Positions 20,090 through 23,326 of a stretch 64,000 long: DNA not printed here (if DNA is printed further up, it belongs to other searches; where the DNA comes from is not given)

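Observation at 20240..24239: Wza/Wzc-like export pair with a fully degenerate kinase domain, inserted between pbp2 and the suf operon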

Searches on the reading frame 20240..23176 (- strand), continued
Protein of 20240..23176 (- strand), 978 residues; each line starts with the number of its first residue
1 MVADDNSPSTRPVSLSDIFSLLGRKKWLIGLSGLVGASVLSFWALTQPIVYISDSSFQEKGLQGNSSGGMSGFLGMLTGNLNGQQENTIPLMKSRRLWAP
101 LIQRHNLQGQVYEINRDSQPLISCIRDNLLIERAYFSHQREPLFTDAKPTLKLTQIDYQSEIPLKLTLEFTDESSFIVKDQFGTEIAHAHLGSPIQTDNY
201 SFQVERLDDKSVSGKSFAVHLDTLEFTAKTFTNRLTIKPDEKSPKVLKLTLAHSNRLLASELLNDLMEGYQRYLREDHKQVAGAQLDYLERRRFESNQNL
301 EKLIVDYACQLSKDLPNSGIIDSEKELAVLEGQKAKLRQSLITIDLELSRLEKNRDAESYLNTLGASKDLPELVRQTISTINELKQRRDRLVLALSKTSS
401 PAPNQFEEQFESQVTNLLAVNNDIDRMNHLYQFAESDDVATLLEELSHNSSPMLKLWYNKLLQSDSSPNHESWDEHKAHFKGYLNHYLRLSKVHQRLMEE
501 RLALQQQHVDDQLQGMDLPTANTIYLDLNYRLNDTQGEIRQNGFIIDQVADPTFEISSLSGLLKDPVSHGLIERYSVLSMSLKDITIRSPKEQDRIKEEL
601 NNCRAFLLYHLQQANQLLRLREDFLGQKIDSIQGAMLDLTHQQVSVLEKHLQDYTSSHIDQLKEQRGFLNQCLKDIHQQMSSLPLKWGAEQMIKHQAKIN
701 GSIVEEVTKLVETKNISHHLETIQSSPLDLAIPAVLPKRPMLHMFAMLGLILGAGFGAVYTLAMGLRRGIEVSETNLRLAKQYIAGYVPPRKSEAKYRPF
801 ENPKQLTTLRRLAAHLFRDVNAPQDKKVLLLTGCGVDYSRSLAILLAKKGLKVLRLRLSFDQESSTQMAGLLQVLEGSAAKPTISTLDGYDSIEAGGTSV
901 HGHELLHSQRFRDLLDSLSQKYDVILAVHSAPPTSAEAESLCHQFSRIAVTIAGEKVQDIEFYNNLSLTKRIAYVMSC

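Call 46: search_solved_structures(query=A3, max_evalue=1, show_alignments=2)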
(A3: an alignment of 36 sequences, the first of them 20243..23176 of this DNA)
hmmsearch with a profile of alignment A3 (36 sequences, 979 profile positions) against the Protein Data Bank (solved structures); distinct sequences matched with E-value up to 1: 19.
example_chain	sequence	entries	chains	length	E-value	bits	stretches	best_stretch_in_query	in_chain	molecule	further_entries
9exq_D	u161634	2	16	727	2.7e-37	131.3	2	660-929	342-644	Putative transmembrane protein Wzc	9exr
9exo_H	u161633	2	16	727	2.7e-37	131.3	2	660-929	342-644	Putative transmembrane protein Wzc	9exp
7nhr_A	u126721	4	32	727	3e-37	131.1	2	660-929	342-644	Putative transmembrane protein Wzc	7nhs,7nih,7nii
7ni2_A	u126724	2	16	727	3.3e-37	131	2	660-929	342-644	Tyrosine-protein kinase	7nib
9i2q_D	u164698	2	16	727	3.5e-37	130.9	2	660-929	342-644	Putative transmembrane protein Wzc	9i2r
9xgv_A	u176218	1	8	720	3.1e-34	121.2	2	21-298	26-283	Tyrosine-protein kinase wzc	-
9r62_I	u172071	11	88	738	5.5e-34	120.3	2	21-298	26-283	Tyrosine-protein kinase wzc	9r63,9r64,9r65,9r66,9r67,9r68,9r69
26gs_A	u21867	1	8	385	1.9e-16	62.3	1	40-298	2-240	Tyrosine-protein kinase wzc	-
3cio_A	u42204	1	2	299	4.9e-10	41.1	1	805-939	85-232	Tyrosine-protein kinase etk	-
3la6_A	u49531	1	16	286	7e-10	40.6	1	806-940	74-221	Tyrosine-protein kinase wzc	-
6z0p_A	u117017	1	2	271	2.5e-08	35.4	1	797-931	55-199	BceF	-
4jlv_A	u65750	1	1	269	3.1e-07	31.8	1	835-956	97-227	C-terminal fragment of Membrane protein CapA1, Putative uncharacterized protein capB1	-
6u1q_A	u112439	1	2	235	2e-06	29.1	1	829-954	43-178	VpsO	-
4jmp_A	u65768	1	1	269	0.0015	19.6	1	837-955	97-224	C-terminal fragment of CapA, Protein tyrosine kinase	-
3bfv_A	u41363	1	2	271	0.0015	19.6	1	837-955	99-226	Membrane protein CapA1, Protein tyrosine kinase,Protein tyrosine kinase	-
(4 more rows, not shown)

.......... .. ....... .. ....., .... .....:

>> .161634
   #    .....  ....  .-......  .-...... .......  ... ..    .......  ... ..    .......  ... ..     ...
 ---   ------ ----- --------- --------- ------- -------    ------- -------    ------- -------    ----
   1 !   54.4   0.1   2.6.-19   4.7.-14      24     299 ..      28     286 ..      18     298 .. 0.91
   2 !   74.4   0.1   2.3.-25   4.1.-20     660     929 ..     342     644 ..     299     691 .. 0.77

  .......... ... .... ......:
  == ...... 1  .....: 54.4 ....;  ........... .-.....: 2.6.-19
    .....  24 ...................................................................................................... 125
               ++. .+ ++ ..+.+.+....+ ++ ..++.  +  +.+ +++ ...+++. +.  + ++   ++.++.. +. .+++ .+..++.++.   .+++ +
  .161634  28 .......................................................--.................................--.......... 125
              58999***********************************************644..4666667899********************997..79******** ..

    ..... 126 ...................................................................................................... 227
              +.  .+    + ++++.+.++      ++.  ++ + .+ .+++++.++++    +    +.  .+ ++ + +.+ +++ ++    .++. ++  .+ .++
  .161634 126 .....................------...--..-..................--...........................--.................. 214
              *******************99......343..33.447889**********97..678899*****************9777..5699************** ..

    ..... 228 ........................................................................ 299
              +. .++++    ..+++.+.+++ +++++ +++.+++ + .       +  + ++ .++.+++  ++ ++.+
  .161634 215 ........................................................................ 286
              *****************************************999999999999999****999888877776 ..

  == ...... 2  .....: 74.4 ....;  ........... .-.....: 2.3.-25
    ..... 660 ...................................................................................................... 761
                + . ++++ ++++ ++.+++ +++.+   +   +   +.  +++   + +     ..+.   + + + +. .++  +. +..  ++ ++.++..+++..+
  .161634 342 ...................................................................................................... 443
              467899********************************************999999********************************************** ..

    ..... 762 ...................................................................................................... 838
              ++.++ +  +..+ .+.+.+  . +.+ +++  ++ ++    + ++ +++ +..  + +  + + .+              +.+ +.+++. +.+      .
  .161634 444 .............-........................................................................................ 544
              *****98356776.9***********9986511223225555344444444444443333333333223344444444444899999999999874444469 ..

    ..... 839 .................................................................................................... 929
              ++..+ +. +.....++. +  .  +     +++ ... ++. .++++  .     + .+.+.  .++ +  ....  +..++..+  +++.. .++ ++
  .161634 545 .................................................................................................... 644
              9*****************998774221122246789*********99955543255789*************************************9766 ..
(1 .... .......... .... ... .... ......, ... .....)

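Call 47: find_homologous_proteins(query=A3, max_evalue=0.00001)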
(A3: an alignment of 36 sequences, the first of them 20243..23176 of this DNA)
Query A3 (36 sequences) (978 aa, profile of the alignment): 17 proteins with E <= 0.00001 among 8000 candidates.
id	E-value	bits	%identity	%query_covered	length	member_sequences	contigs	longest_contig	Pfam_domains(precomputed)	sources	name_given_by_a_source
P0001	0.0e+0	1182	100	100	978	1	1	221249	-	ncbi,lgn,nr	ncbi:MAG: hypothetical protein Q8K75_09440 [Chlamydiales bacterium]|nr:hypothetical protein [Chlamyd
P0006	0.0e+0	1181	50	99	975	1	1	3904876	-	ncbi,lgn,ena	-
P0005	0.0e+0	1133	52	98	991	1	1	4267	-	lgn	-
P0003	0.0e+0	1126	57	99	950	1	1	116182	-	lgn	-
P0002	0.0e+0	1092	88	92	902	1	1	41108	-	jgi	jgi:tyrosine-protein kinase Etk/Wzc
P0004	0.0e+0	1064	54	100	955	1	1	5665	-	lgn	-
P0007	3.1e-267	907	34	77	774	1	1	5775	PF02706.21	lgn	-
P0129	1.1e-28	118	22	26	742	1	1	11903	PF02706.21,PF13614.13,PF23607.2,PF13807.12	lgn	-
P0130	3.3e-21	93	21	7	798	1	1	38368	PF13614.13,PF13807.12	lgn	-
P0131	1.6e-13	68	24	22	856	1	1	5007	PF02706.21,PF10609.16,PF01656.30,PF13614.13,PF13807.12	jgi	jgi:capsular exopolysaccharide synthesis family protein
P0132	1.4e-12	65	22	12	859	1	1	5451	PF02706.21,PF10609.16,PF01656.30,PF13614.13,PF13807.12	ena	-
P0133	1.4e-11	61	30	11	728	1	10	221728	PF00142.25,PF10609.16,PF01656.30,PF13614.13,PF09140.18,PF06564.19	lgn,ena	-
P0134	1.9e-11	61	22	13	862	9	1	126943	PF02706.21,PF10609.16,PF01656.30,PF13614.13,PF13807.12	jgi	jgi:capsular exopolysaccharide synthesis family protein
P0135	3.4e-10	57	-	-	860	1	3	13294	PF02706.21,PF10609.16,PF01656.30,PF13614.13,PF13807.12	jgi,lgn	jgi:capsular exopolysaccharide synthesis family protein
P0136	3.5e-10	57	20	24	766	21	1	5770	PF02706.21,PF13614.13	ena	-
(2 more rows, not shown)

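Call 67: search_protein_representatives(alignment_id=A5)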
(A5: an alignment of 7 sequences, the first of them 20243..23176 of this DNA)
Query: 7 sequences, 977 profile positions. Proteins with E-value up to 0.001 (for the whole library): 3397; up to 1e-10: 1110; up to 1e-30: 708. The best 150 are listed.
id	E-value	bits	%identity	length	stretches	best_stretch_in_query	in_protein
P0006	0.0e+00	1602.4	-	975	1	1-976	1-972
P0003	0.0e+00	1579.2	-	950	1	7-976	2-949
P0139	0.0e+00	1025.0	-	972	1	1-975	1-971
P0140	5.5e-297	1004.4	-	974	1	1-974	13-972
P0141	5.5e-285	964.7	-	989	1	1-975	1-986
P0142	1.3e-280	950.2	-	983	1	1-976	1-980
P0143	1.2e-272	923.8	-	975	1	8-961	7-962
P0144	6.1e-272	921.5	-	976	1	10-976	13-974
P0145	1.6e-270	916.8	-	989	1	7-976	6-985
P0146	2.6e-270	916.1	-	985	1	1-976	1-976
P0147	9.5e-269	910.9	-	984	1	13-975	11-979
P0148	1.7e-268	910.1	-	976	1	5-976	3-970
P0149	2.0e-268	909.9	-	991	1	1-976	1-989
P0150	7.9e-267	904.6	-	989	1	1-975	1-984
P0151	2.1e-265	899.9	-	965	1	5-975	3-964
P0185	1.9e-242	823.9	-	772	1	1-767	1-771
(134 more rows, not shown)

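Call 70: predict_structure(alignment_id=A5)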
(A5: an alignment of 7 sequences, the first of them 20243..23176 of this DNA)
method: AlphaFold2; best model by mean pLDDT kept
length: 978 residues; sequences in the alignment: 7
mean_pLDDT: 71.1   pTM: 0.36
mean pLDDT of the five models: 71.1, 69.1, 63.5, 62.1, 60.6
residues with pLDDT >= 90: 22; 70-90: 615; 50-70: 211; < 50: 130
segments of 3 or more residues with pLDDT < 50: 1-11, 60-86, 299-304, 306-325, 399-402, 464-466, 506-510, 682-733
pLDDT, mean of each block of 10 residues (from residue 1): 36 63 78 87 82 71 30 30 51 84 88 69 82 76 70 86 88 90 87 85 86 88 88 82 68 82 84 69 56 51 44 35 53 77 80 64 65 79 85 69 58 77 83 77 72 71 55 71 74 69 53 68 87 87 85 79 69 82 67 77 81 79 81 84 84 81 81 69 40 34 37 36 36 59 82 86 72 75 80 62 83 80 74 70 86 80 60 76 81 71 70 74 60 62 75 74 75 81
secondary structure, 60 per line:
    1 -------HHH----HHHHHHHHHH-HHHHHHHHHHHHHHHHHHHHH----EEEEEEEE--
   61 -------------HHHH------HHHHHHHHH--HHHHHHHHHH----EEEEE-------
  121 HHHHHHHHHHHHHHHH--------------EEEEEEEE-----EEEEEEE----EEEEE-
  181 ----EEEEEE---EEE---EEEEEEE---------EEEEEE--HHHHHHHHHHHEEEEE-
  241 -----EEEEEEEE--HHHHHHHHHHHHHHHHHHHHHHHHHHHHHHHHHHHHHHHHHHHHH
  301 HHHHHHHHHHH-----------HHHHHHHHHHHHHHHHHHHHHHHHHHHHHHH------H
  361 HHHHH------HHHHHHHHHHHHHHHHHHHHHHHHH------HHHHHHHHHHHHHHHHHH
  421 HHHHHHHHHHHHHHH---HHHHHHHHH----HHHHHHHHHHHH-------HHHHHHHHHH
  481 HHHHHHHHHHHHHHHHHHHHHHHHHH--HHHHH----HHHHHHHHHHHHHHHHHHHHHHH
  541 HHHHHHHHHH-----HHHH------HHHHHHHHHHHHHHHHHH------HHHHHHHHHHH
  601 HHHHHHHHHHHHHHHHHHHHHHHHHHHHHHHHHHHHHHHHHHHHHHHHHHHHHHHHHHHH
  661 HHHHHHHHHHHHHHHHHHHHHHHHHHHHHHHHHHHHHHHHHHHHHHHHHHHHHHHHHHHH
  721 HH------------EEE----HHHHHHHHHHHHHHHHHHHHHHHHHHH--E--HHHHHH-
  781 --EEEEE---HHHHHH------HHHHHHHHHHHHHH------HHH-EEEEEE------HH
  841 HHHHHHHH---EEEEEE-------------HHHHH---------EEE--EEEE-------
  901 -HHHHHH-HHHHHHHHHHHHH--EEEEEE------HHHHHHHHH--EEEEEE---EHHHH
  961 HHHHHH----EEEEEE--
elements in order (helices of 4 or more, strands of 3 or more residues): H15-24 H26-46 E51-58 H74-77 H84-92 H95-104 E109-113 H121-136 E151-158 E164-170 E175-179 E185-190 E194-196 E200-206 E216-221 H224-234 E235-239 E246-253 H256-311 H323-353 H360-365 H372-396 H403-435 H439-447 H452-463 H471-506 H509-513 H518-550 H556-559 H566-583 H590-722 E735-737 H742-768 H774-779 E783-787 H791-796 H803-816 E827-832 H839-848 E852-857 H871-875 E885-887 E890-893 H902-907 H909-921 E924-929 H936-944 E947-952 H957-966 E971-976

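Call 81: fold_search(model_id=the predicted structure, library=pdb)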
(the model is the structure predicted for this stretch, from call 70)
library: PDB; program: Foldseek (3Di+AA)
matches with E <= 10: 1418; with E <= 0.001: 59
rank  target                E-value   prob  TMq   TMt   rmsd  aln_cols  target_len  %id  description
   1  9r68_I                3.8e-24  1.00  0.36  0.48  47.0       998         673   14  CPS secretion pathway Wza-Wzc_C1 (Conf 2) (released 2026-03-04)
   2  9r62_K                1.7e-22  1.00  0.35  0.48  37.8      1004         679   13  CPS co-polymerase Wzc_C1 (released 2026-03-04)
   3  9i2q_A                4.2e-22  1.00  0.35  0.50  31.5      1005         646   13  Wzc-K540M-3YE MgADP C1 (released 2025-04-30)
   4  9r64_I                2.2e-21  1.00  0.34  0.46  40.2       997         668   12  CPS secretion pathway Wza-Wzc_C1 (Conf 0) (released 2026-03-04)
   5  9exo_A                5.0e-21  1.00  0.35  0.48  34.2      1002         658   14  Wzc-K540M-2YE MgADP C1 (released 2025-04-23)
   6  7nhr_A                8.5e-21  1.00  0.35  0.48  34.3      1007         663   14  Putative transmembrane protein Wzc K540M C1 (released 2021-08-25)
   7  9exq_A                1.0e-20  1.00  0.34  0.47  33.2      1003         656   14  Wzc-K540M-3YE-N711Y MgADP C1 (released 2025-04-23)
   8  9r6b_I                5.6e-19  1.00  0.35  0.51  27.1       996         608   12  CPS secretion pathway Wza-Wzc (Conf 4) (released 2026-03-04)
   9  7nib_A                7.7e-19  1.00  0.35  0.48  34.6      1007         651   13  Wzc-K540M-4YE C1 (released 2021-08-25)
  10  9r62_I                1.5e-17  1.00  0.35  0.51  22.1      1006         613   11  CPS co-polymerase Wzc_C1 (released 2026-03-04)
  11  9i2q_B                6.0e-17  1.00  0.36  0.57  16.5       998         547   11  Wzc-K540M-3YE MgADP C1 (released 2025-04-30)
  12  9exo_B                1.1e-16  1.00  0.35  0.55  24.5      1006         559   11  Wzc-K540M-2YE MgADP C1 (released 2025-04-23)
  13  9i2q_C                1.7e-16  1.00  0.36  0.57  20.8       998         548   11  Wzc-K540M-3YE MgADP C1 (released 2025-04-30)
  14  9exo_C                2.8e-16  1.00  0.35  0.55  16.9       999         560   12  Wzc-K540M-2YE MgADP C1 (released 2025-04-23)
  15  9exq_C                3.6e-16  1.00  0.35  0.54  21.5      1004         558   11  Wzc-K540M-3YE-N711Y MgADP C1 (released 2025-04-23)
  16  7nhr_B                5.5e-16  1.00  0.35  0.55  24.3      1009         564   10  Putative transmembrane protein Wzc K540M C1 (released 2021-08-25)
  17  7nhr_C                5.8e-16  1.00  0.36  0.57  20.1      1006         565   11  Putative transmembrane protein Wzc K540M C1 (released 2021-08-25)
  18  9exq_B                9.8e-16  1.00  0.35  0.55  16.5      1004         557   12  Wzc-K540M-3YE-N711Y MgADP C1 (released 2025-04-23)
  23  7nhr_E                2.1e-13  1.00  0.35  0.58  12.0      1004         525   10  Putative transmembrane protein Wzc K540M C1 (released 2021-08-25)
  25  9exq_E                3.7e-13  1.00  0.33  0.56  16.8       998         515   10  Wzc-K540M-3YE-N711Y MgADP C1 (released 2025-04-23)
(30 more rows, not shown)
